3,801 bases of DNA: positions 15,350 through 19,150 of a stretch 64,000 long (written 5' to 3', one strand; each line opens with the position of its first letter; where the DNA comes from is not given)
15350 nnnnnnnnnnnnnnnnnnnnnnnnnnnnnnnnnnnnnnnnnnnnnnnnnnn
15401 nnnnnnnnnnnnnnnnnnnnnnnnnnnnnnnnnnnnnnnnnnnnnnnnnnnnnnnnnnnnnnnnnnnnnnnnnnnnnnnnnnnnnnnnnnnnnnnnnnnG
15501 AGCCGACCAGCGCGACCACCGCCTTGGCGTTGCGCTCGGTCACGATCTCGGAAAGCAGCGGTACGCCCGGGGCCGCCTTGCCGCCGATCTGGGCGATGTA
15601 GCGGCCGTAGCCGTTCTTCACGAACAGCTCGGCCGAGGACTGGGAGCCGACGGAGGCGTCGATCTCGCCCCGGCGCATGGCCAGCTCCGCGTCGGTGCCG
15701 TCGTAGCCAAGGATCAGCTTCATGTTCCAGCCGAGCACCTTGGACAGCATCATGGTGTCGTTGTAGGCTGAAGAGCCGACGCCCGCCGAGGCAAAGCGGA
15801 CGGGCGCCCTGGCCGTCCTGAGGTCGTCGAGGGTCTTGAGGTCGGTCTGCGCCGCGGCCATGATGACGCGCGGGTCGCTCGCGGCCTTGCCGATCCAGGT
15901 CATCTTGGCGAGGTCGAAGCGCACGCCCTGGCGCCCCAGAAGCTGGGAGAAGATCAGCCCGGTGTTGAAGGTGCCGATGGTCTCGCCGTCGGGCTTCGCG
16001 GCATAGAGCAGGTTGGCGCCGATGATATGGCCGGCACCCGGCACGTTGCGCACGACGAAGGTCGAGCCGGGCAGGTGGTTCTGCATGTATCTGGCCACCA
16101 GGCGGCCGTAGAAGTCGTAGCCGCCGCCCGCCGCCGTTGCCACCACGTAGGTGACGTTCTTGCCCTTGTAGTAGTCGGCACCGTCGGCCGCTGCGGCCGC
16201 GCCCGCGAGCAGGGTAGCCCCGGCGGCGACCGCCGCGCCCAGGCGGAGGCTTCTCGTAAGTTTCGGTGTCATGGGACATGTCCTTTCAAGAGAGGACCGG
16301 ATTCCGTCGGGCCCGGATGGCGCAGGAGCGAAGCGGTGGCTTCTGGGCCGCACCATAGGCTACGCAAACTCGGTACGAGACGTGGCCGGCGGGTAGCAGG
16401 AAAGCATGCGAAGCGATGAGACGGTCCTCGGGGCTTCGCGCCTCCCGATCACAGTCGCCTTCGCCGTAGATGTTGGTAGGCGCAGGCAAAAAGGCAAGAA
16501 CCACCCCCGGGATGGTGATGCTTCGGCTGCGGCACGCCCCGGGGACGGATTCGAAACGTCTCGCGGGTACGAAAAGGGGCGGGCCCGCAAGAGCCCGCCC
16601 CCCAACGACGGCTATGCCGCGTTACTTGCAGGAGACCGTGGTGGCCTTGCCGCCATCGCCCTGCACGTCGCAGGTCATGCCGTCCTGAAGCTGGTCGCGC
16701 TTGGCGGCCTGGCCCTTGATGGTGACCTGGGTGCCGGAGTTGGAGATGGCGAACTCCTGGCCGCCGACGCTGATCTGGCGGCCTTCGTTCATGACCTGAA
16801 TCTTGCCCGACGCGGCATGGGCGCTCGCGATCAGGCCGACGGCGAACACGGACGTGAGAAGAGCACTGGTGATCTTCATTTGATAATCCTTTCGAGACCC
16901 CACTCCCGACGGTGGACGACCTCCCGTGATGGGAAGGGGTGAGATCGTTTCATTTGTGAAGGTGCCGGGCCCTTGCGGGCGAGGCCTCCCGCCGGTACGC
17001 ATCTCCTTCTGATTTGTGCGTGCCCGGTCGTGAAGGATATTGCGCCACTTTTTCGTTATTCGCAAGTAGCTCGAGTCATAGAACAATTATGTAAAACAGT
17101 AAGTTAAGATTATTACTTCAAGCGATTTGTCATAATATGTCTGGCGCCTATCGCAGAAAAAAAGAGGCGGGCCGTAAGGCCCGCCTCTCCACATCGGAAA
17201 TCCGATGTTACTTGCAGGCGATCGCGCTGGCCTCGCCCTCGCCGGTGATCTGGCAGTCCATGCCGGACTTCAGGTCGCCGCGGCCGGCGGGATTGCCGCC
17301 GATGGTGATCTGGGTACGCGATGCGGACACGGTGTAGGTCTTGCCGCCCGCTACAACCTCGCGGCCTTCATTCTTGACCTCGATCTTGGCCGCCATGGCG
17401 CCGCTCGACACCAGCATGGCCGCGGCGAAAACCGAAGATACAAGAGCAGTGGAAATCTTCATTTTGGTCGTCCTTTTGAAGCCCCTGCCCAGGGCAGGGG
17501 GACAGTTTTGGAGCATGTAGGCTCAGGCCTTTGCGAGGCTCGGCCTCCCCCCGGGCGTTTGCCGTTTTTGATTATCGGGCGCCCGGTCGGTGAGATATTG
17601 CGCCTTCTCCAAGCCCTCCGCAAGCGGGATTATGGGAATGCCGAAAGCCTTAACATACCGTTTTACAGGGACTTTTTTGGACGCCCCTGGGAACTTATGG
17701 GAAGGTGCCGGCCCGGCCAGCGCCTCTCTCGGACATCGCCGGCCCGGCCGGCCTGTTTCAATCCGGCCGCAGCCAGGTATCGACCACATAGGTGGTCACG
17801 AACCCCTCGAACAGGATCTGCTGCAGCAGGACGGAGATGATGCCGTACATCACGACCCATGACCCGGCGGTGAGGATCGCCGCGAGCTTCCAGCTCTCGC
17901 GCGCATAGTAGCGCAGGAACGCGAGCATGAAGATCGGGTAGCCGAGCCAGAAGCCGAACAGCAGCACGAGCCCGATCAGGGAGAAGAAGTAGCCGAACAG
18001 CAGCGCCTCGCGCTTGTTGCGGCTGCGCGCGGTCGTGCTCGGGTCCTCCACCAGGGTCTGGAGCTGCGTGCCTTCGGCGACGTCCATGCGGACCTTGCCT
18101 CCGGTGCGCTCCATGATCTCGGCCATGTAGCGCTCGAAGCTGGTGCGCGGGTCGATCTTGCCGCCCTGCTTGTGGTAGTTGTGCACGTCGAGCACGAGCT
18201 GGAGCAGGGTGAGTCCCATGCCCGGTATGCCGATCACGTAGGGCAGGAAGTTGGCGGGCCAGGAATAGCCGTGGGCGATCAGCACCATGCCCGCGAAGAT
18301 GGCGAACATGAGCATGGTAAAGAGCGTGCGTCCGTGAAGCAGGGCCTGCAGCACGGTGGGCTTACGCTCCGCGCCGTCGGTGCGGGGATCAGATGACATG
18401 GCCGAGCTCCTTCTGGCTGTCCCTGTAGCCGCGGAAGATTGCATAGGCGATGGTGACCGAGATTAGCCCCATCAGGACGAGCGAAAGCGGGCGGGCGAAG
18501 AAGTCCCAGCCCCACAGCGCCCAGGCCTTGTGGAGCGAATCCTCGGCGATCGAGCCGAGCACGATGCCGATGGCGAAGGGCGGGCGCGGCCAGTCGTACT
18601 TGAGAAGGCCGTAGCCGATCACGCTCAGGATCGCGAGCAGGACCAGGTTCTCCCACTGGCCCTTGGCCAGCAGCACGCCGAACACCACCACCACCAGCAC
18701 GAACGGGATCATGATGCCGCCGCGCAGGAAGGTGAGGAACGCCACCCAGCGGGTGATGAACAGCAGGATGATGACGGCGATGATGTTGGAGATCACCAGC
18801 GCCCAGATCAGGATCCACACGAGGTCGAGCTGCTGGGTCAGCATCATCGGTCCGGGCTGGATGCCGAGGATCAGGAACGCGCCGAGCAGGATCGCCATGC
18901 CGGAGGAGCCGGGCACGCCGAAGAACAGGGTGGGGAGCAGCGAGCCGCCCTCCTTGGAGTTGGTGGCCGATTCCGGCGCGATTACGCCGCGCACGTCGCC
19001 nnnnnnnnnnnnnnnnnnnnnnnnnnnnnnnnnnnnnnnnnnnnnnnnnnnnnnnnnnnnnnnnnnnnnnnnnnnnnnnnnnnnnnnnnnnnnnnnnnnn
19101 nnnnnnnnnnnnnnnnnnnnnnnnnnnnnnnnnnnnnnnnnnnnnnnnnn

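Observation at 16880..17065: Duplicated promoter plus conserved long 5' leader upstream of both small-protein genes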

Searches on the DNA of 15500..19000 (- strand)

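Call 4: search_rna_families(source=window, start=15500, end=19000, threshold=evalue, max_evalue=10, show_alignments=3)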
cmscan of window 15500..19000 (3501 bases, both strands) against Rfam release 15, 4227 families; matches with E-value up to 10: 14.
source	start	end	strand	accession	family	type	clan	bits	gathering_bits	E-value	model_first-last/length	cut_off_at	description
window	17199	17304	-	RF02556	snaR-A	Gene; sRNA;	-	22.2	98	0.17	1-115/115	no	snaR-A sRNA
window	16982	17040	+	RF01938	mir-1251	Gene; miRNA;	-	21.1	81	0.22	1-66/66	no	mir-1251 microRNA precursor family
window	17125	17196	+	RF02059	STnc50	Gene; sRNA;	-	21.1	55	3.1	1-84/84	no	Salmonella enterica sRNA STnc40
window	17158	17238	-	RF02241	Xoo2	Gene; sRNA;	-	20.7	45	0.73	1-78/78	no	Xanthomonadaceae sRNA Xoo2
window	16570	16662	-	RF02241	Xoo2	Gene; sRNA;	-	20.3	45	0.88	1-78/78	no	Xanthomonadaceae sRNA Xoo2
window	17277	17357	+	RF01059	mir-598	Gene; miRNA;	-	19.2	69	1.8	1-80/80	no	mir-598 microRNA precursor family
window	17141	17194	+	RF02066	STnc320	Gene; sRNA;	-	17.6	50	7.5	1-55/55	no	Salmonella enterica sRNA STnc320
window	17277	17428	-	RF01754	radC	Cis-reg;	-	17.1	40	3.1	1-149/149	no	radC RNA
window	17155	17196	-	RF04296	mir-485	Gene; miRNA;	CL00149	16.9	70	6.8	1-73/73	no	mir-485 microRNA precursor family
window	17160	17228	-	RF02784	SorX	Gene; sRNA;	-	15.1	46.6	4.4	1-73/73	no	Singlet oxygen resistance RNA X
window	18749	18785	+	RF01139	sR2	Gene; snRNA; snoRNA; CD-box;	-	14.3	42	7.1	1-57/57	no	Small nucleolar RNA sR2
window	16567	16647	-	RF02353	BjrC68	Gene; sRNA;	-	13.7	39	5.3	1-82/82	no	Bradyrhizobiaceae sRNA BjrC68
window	18749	18814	+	RF01134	sR30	Gene; snRNA; snoRNA; CD-box;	-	12.5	38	8.6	1-57/57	no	Small nucleolar RNA sR30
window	15693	15863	-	RF00223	IRES_Bip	Cis-reg; IRES;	-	11.8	40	1.4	1-263/263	no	bip internal ribosome entry site (IRES)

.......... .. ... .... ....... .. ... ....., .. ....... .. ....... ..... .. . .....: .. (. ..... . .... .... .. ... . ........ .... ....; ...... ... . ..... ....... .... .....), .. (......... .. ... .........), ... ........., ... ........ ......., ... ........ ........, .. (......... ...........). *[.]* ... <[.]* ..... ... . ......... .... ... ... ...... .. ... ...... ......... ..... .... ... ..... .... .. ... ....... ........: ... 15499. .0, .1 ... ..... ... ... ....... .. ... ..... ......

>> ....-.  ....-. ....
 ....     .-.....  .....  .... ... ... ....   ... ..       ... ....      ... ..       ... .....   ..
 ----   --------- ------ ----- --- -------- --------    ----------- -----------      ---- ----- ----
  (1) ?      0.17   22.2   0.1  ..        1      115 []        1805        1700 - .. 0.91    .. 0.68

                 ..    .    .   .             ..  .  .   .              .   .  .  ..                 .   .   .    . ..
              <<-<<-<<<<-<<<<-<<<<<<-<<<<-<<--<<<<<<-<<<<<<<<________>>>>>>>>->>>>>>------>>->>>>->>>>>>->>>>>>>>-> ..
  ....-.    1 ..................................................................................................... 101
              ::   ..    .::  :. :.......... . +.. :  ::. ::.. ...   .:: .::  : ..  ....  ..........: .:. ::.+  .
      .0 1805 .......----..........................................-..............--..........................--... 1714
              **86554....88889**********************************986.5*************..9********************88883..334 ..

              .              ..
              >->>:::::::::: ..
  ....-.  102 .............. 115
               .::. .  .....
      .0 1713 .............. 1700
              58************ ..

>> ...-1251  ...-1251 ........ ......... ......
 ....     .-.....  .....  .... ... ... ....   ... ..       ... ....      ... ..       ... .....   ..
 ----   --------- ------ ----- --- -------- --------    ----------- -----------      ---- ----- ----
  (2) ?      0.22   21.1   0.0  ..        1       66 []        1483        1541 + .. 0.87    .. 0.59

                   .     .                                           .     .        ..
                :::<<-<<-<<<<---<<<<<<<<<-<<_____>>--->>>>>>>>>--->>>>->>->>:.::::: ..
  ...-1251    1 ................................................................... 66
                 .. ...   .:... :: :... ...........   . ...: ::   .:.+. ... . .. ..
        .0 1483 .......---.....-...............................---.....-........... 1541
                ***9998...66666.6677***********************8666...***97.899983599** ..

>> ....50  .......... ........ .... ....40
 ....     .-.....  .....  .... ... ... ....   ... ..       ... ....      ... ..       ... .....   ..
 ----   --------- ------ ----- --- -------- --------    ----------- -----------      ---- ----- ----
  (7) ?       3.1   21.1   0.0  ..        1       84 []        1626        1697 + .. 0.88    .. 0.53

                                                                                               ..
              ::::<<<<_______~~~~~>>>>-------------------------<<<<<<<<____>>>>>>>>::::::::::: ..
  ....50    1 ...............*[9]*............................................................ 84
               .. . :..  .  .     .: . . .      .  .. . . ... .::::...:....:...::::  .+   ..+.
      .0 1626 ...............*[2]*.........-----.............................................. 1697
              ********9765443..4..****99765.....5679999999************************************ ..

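Call 56: build_rna_model(alignment_id=A6, structure=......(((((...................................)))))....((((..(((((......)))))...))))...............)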
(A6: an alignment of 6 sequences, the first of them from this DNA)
Model R1 built from alignment A6 (6 sequences, 99 columns); structure: as given.
model positions 86; base pairs 14; branch points 1; effective number of sequences 4.17; information 0.661 bits per position. Calibrated on 0.2 Mb of random sequence (short: E-values are rough).
structure used (alignment columns):
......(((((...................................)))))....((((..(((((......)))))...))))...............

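Call 57: search_with_rna_model(model_id=R1, sources=[window, L001, L003, L004, L005, L006, L007, L008, L009, L010, L011, L012, L013, L014, L016, L017, L019, L020, L021, L022, L023, L024, L025, L026, L027, L032, L033, L034, L035, L036, L040], max_evalue=10, make_alignment=true)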
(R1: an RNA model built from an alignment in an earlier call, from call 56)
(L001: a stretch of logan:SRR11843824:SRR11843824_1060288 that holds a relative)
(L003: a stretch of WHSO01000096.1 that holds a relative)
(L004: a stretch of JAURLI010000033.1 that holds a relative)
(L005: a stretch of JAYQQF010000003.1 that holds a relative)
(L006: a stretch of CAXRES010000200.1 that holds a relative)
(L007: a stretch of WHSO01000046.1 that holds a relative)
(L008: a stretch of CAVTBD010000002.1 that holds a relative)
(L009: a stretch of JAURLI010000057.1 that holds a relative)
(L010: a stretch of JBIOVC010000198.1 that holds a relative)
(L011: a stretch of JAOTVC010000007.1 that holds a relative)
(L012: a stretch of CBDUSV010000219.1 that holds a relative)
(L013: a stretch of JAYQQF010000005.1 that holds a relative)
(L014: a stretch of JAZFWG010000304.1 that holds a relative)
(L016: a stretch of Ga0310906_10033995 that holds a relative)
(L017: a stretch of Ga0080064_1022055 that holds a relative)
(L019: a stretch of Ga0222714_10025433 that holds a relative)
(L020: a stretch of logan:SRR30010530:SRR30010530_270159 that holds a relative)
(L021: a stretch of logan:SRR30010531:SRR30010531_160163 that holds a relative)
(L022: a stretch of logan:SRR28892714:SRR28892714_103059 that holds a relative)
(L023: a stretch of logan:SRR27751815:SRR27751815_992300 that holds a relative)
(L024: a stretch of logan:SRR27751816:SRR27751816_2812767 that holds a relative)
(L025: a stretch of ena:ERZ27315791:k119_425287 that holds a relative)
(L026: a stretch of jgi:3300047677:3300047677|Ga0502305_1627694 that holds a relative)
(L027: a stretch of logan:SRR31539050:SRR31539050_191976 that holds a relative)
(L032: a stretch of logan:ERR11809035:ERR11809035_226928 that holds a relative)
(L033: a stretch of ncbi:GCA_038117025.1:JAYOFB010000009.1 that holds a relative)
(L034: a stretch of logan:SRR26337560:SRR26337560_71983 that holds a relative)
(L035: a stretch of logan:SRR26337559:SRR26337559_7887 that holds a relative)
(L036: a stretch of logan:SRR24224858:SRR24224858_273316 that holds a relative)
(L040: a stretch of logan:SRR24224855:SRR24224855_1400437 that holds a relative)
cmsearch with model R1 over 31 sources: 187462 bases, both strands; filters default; matches with E-value up to 10: 14.
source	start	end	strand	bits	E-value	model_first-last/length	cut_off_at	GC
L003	3476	3561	+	85.1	1.3e-24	1-86/86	no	0.55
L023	1633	1719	+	81.4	2.1e-23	1-86/86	no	0.57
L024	441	527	+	81.4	2.1e-23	1-86/86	no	0.57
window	16947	17032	-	76.8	6.4e-22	1-86/86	no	0.64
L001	241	325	+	72.4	1.7e-20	1-86/86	no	0.56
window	17506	17592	-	67.4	6.8e-19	1-86/86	no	0.63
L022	2983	3074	+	62.7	2.4e-17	1-86/86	no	0.62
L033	39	115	-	12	0.5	1-86/86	no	0.61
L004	543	619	-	11.8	0.6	1-86/86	no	0.6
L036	1200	1283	+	10.9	1.2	1-86/86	no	0.73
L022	2437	2507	+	10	2.2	1-86/86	no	0.56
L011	1695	1727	-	9.4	3.5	7-40/86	no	0.52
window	46478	46513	-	8.4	7.5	6-41/86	no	0.64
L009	1010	1040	-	8.4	7.7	44-72/86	no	0.74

Alignment A7: 14 matches aligned to the model, 144 columns, each read 5' to 3' on its own strand. Consensus structure (alignment columns), stored with it:
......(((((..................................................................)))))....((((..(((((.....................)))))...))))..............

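Call 67: search_rna_families(sources=[L001, L003, L004, L005, L022, L023, L033], threshold=gathering)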
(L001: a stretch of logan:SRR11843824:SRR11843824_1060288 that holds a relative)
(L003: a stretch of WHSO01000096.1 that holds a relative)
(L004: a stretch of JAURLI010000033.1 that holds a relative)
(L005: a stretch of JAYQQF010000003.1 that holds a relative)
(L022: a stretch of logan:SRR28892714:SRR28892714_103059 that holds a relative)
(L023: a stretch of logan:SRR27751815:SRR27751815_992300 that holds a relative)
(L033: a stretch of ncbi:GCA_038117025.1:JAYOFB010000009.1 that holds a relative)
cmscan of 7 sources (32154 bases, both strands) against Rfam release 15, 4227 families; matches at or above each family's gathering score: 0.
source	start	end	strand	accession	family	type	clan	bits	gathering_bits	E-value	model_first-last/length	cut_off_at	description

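Call 87: search_with_rna_model(model_id=R1, sources=[L042, L043, L045, L046, L047], max_evalue=10, show_alignments=3)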
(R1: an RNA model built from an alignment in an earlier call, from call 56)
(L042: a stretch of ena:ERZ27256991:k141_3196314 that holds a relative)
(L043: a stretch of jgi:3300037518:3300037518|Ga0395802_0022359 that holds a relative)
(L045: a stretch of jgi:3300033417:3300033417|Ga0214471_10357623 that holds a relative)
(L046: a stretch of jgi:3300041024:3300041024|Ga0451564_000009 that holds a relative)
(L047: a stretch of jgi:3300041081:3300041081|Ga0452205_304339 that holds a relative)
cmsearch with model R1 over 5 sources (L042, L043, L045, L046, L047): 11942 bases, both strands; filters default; matches with E-value up to 10: 0.
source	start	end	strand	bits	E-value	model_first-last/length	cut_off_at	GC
